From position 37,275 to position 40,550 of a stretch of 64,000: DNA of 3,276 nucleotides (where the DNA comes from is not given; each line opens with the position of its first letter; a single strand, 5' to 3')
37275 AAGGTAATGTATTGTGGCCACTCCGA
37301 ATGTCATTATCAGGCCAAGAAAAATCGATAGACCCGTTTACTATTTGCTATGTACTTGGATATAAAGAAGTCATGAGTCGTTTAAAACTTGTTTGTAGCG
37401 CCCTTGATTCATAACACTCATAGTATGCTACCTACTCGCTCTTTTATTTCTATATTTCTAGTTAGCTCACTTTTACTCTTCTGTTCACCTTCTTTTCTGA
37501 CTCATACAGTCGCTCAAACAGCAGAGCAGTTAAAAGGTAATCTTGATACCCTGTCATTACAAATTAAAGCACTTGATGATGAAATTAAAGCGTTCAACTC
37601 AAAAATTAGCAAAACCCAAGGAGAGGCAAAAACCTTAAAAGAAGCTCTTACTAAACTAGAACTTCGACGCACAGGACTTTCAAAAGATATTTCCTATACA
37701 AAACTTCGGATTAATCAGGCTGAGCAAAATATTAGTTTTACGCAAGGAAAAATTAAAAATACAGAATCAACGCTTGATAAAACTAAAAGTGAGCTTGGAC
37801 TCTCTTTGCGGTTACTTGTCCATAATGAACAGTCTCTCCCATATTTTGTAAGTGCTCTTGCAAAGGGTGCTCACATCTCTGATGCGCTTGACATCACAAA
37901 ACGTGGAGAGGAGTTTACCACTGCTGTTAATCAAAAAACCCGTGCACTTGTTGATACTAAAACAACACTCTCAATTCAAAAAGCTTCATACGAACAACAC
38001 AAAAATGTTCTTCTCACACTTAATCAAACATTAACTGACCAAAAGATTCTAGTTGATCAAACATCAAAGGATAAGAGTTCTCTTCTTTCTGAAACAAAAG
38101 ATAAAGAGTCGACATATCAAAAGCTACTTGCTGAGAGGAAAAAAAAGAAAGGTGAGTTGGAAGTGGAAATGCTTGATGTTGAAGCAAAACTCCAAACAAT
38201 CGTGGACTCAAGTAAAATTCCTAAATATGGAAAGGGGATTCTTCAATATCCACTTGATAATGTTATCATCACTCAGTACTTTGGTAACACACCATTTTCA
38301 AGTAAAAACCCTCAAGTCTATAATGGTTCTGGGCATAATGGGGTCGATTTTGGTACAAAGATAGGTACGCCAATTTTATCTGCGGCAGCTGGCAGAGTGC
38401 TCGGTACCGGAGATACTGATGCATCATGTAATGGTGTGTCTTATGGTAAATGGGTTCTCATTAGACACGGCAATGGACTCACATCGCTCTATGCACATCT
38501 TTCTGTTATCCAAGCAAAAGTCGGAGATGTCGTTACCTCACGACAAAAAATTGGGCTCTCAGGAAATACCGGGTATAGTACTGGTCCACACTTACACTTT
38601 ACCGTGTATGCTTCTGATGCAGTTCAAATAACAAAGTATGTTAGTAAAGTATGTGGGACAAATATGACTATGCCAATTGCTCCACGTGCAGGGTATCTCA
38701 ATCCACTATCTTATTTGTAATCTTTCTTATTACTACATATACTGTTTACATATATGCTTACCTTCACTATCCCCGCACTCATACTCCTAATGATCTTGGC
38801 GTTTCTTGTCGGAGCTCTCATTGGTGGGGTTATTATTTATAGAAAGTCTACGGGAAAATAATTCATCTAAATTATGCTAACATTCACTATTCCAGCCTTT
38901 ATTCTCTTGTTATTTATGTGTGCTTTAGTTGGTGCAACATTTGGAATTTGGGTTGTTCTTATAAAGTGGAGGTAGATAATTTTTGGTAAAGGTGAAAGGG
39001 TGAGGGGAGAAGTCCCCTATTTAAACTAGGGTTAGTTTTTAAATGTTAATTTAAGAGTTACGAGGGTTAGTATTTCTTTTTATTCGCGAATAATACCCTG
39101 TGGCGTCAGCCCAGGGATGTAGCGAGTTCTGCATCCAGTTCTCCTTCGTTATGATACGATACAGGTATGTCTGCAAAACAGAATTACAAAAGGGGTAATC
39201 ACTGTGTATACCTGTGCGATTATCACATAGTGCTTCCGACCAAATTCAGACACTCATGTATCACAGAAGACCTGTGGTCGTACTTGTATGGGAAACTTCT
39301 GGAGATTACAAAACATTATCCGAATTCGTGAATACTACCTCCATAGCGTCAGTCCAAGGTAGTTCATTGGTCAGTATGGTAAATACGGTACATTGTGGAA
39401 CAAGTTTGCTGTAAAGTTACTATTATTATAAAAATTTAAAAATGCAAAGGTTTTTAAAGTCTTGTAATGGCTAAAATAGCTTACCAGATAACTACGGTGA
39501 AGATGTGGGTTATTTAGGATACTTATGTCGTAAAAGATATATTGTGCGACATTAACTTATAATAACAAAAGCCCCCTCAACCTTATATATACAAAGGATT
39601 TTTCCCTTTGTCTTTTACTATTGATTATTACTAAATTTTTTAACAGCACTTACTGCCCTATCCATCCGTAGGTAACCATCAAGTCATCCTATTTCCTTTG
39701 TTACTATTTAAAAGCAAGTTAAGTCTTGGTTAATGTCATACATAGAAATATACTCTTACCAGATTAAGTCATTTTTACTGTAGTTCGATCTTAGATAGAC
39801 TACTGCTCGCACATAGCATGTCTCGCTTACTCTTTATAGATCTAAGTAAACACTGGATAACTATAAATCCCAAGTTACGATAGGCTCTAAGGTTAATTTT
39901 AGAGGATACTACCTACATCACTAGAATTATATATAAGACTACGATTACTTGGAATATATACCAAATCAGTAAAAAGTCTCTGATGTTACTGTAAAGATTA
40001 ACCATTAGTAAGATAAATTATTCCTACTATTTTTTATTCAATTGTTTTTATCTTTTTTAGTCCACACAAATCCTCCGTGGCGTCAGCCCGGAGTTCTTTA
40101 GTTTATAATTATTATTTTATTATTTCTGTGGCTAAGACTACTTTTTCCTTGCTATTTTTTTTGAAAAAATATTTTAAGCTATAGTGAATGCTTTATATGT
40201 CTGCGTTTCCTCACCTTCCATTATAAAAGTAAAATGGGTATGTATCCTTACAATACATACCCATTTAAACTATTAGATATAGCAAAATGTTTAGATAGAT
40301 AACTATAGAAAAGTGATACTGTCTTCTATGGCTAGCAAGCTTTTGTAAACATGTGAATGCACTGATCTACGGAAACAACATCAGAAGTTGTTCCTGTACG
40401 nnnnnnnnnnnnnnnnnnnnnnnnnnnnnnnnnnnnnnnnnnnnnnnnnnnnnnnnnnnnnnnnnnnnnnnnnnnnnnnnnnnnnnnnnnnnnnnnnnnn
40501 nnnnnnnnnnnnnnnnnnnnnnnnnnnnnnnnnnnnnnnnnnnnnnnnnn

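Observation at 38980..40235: About 1.25 kb with no credible ORF in an otherwise tightly packed genome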

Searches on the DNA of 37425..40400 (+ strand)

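Call 8: search_rna_families(source=window, start=38600, end=40400, threshold=evalue, max_evalue=10)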
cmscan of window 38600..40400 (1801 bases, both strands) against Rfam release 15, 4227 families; matches with E-value up to 10: 5.
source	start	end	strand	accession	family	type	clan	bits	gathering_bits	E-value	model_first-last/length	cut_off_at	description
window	40225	40397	+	RF00125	IS128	Gene; sRNA;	-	18.3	80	0.78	1-209/209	no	IS128 RNA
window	40231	40265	-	RF04065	mir-7563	Gene; miRNA;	-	17.2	80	5.5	1-76/76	no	mir-7563 microRNA precursor family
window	40204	40268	+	RF01459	rliE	Gene; sRNA;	-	16.6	90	10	119-182/222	no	Listeria sRNA rliE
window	38814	38948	+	RF00618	U4atac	Gene; snRNA; splicing;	CL00007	15.9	53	8.9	1-132/132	no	U4atac minor spliceosomal RNA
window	39103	39148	+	RF00742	MIR162_1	Gene; miRNA;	CL00150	14.9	75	7.7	1-112/112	no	MIR162_1 microRNA precursor family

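Call 65: search_dna_similar(query=window:38980-40235:+, collection=plasmids, mode=distant, max_evalue=0.001, max_rows=10)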
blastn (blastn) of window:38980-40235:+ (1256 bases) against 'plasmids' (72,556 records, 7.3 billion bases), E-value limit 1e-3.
No match.

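Call 66: search_dna_similar(query=window:38980-40235:+, collection=phages, mode=distant, max_evalue=0.001, max_rows=10)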
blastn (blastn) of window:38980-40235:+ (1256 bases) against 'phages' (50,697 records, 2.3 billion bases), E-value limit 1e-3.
No match.

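Call 103: search_rna_families(sources=[L122, L125, L128, L130], threshold=evalue, max_evalue=1)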
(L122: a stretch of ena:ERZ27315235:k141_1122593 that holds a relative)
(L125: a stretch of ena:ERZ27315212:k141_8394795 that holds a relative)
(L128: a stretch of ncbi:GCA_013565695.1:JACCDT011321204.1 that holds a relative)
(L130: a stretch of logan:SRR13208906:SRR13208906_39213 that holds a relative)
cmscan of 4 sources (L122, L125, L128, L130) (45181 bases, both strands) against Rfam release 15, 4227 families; matches with E-value up to 1: 1.
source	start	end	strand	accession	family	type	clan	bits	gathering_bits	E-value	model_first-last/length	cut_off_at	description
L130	7859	7920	-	RF00953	mir-1497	Gene; miRNA;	-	24.4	80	0.44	1-74/74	no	mir-1497 microRNA precursor family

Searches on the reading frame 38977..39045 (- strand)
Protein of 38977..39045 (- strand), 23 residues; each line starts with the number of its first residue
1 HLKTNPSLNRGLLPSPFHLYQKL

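Call 44: search_protein_families(library=pfam, alignment_id=A2, max_evalue=1)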
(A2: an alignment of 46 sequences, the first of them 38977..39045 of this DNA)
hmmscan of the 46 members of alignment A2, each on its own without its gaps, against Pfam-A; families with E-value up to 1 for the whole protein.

A. member 1, window:38977-39045:- (23 aa): 0 families

B. families by the number of members that match (of 46 scanned): 2 families
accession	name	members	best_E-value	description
PF01797.21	Y1_Tnp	1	0.00095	Transposase IS200 like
PF19401.4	DUF5976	1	0.037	Family of unknown function (DUF5976)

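Call 45: search_protein_families(library=ncbifam, alignment_id=A2, max_evalue=1)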
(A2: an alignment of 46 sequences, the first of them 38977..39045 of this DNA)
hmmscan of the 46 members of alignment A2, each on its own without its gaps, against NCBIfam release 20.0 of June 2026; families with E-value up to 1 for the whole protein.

A. member 1, window:38977-39045:- (23 aa): 0 families

B. families by the number of members that match (of 46 scanned): 2 families
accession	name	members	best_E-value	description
NF033573.1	transpos_IS200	1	1.5e-06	IS200/IS605 family transposase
NF041587.1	YmgF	1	0.043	cell division-associated protein YmgF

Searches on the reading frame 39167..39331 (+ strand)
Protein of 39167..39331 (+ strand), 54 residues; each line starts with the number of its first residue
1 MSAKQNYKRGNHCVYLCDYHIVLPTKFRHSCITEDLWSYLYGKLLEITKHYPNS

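Call 10: search_protein_families(library=pfam, proteins=[window:39167-39328:+], max_evalue=1)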
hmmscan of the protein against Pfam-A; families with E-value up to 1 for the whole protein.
seq(54 aa): 1 family
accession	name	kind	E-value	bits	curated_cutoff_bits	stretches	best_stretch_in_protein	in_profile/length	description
PF01797.21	Y1_Tnp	-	0.00078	20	23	1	13-51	1-39/121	Transposase IS200 like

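Call 15: find_homologous_proteins(query=window:39167-39328:+, max_evalue=0.01)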
Query seq(54 aa): no candidate shares three 5-residue words with the query. No homologue found.

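Call 25: search_protein_families(library=ncbifam, proteins=[window:39167-39328:+], max_evalue=1)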
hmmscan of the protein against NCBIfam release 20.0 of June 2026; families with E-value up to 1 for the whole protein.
seq(54 aa): 1 family
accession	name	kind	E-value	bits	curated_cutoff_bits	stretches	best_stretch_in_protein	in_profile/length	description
NF033573.1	transpos_IS200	equivalog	1.2e-06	28.7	55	1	7-51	1-45/126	IS200/IS605 family transposase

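Call 26: search_solved_structures(query=window:39167-39328:+, max_evalue=10, show_alignments=3)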
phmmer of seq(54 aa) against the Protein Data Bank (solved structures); distinct sequences matched with E-value up to 10: 9.
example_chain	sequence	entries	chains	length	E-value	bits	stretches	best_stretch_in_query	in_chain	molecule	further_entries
2ec2_A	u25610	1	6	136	0.0021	21.5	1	6-41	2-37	136aa long hypothetical transposase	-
2fyx_A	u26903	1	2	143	0.0057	20.1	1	6-40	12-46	transposase, putative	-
2a6m_A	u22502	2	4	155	0.033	17.8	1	6-33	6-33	ISHp608 transposase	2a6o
2vhg_A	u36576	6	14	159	0.042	17.4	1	7-33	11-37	TRANSPOSASE ORFA | Putative transposase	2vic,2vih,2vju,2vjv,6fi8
2f4f_A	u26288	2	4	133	0.078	16.6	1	8-42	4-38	Transposase, putative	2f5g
2xma_A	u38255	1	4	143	0.26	14.9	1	7-36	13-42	TRANSPOSASE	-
2xm3_A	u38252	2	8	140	0.26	14.9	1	7-36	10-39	TRANSPOSASE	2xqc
2xo6_A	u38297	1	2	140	0.26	14.9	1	7-36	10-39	TRANSPOSASE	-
8q6o_M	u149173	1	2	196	0.89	13.3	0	23-47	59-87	DNA replication complex GINS protein PSF1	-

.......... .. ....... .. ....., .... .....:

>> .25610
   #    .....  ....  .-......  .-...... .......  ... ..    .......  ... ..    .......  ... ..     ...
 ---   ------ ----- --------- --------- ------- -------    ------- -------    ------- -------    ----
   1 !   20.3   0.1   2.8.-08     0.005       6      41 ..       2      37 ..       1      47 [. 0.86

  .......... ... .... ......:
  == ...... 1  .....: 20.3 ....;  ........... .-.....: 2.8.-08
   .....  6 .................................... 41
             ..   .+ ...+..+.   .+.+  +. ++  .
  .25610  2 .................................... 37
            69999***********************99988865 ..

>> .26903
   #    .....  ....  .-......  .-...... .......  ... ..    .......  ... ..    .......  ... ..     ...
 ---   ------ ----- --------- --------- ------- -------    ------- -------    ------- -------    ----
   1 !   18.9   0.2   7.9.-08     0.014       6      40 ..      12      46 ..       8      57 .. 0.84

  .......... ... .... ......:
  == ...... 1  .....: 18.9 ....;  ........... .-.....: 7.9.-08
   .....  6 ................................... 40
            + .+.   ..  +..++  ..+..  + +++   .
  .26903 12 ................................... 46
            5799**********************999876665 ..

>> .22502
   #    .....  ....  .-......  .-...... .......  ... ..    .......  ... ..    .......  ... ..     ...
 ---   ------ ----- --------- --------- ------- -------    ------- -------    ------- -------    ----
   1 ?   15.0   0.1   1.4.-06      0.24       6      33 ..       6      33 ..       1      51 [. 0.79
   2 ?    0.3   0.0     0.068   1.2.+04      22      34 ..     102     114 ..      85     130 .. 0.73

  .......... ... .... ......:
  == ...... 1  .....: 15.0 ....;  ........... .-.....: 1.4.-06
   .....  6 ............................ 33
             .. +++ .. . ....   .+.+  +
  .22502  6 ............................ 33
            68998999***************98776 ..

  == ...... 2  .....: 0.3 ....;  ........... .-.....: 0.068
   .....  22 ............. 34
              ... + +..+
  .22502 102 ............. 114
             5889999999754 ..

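Call 34: find_encoding_contigs(protein=window:39167-39331:+, flank=10000, max_places=10)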
Protein window:39167-39331:+ (54 aa): no gene with exactly this product is on record in the collection.

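Call 68: search_dna_similar(query=window:39167-39328:+, collection=plasmids, mode=protein, max_evalue=0.01, max_rows=15)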
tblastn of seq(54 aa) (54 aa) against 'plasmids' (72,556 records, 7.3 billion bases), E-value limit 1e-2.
Records with a match: 30; places in all: 32; records where one place covers at least 80% of the query: 18.
Best place of each record, by identity: <60% 30.
By first word of the organism name: Borrelia 19; Borreliella 9; Pseudoalteromonas 1; Legionella 1.
By predicted mobility (MOB-suite, as given by PLSDB): non-mobilizable 28; mobilizable 1; conjugative 1.
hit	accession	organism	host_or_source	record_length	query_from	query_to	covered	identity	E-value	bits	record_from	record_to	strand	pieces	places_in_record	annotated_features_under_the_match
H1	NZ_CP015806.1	Borreliella mayonii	Homo sapiens,blood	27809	1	47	87%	48.9%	3e-5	45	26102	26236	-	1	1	tnpA: IS200/IS605 family transposase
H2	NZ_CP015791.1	Borreliella mayonii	Homo sapiens,blood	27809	1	47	87%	48.9%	3e-5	45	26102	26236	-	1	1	tnpA: IS200/IS605 family transposase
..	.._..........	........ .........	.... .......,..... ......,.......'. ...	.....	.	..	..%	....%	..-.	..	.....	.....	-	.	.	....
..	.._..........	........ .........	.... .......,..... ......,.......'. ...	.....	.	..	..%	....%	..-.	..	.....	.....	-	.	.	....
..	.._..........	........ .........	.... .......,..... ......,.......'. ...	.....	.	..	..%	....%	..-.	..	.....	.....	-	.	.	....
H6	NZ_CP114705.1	Borrelia miyamotoi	Ixodes persulcatus,Ixodes persulcatus ...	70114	1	47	87%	48.9%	2e-3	40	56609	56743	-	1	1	none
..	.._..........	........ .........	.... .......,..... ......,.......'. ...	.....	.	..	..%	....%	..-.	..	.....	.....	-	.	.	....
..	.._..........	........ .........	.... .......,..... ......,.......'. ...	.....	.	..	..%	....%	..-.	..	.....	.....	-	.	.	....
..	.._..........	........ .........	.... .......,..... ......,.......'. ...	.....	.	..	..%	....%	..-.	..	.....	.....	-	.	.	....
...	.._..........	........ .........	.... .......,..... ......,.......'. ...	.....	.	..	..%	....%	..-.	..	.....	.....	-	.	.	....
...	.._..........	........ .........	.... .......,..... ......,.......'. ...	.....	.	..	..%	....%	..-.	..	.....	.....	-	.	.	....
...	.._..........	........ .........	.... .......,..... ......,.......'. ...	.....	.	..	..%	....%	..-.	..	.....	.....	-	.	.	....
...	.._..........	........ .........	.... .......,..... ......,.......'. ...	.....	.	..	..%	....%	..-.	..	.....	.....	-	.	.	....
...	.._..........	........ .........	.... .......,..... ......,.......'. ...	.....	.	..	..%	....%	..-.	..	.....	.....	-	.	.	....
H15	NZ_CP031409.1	Borreliella burgdorferi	Peromyscus leucopus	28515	1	47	87%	46.8%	6e-4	42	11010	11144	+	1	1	tnpA: IS200/IS605 family transposase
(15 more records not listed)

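Call 98: search_protein_representatives(protein=window:39167-39328:+)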
Query: 54 residues. Proteins with E-value up to 0.001 (for the whole library): 38; up to 1e-10: 5; up to 1e-30: 0. The best 38 are listed.
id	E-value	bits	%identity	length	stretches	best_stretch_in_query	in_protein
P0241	3.8e-20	86.5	72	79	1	1-53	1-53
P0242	1.3e-18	81.7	68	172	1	4-53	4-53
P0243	4.1e-16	73.9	67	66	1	4-49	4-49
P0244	2.9e-15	71.2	62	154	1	1-53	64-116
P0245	2.2e-13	65.3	38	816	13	8-36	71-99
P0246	7.4e-10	54.3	54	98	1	6-53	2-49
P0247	7.5e-10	54.3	52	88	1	4-53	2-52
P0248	9.0e-09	50.9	53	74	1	6-52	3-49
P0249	1.8e-08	50.0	63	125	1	5-42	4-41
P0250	3.4e-08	49.1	55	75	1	11-52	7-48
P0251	8.5e-08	47.8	45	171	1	5-53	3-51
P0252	2.0e-07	46.7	50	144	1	6-53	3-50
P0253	3.7e-07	45.8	52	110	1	11-52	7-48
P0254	5.8e-07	45.2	53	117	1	7-53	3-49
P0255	7.5e-07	44.9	54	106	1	12-52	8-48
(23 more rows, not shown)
